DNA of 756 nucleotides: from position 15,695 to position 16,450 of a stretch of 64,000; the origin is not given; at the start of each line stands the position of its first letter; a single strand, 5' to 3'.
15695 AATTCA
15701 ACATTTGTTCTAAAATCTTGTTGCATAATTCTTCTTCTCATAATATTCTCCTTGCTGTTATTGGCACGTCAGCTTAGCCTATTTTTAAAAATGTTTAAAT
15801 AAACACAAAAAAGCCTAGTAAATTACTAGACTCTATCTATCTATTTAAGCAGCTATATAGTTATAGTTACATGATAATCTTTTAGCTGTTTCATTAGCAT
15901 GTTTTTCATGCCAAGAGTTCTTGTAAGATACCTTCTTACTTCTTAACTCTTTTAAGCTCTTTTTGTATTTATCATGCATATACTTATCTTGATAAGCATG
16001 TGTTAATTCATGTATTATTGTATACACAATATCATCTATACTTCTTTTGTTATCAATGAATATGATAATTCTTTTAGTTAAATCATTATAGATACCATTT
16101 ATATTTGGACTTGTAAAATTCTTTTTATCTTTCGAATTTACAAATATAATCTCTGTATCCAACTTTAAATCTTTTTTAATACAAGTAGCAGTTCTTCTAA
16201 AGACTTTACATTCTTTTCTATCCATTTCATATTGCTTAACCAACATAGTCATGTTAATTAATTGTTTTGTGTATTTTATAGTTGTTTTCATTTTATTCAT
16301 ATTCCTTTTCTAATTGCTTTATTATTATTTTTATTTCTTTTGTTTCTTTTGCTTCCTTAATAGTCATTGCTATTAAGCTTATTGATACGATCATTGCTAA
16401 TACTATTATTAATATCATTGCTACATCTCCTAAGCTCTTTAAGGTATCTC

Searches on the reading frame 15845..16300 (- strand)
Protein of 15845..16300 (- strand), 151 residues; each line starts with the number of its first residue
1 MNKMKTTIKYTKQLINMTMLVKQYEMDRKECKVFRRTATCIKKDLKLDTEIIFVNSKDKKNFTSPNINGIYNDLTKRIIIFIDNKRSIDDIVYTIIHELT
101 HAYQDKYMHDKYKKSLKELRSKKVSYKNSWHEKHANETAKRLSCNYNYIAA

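Call 106: search_protein_families(library=pfam, max_evalue=0.001, proteins=[window:15845-16300:-])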
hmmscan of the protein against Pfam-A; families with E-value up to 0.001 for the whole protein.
window:15845-16300:- (151 aa): 2 families
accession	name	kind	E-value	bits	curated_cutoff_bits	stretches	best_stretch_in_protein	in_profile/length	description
PF13058.12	DUF3920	-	9e-05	23.1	27.3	1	60-146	48-122/126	Protein of unknown function (DUF3920)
PF20573.4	DUF6782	-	0.00087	19.1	27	0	66-105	67-104/241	Putative metallopeptidase family (DUF6782)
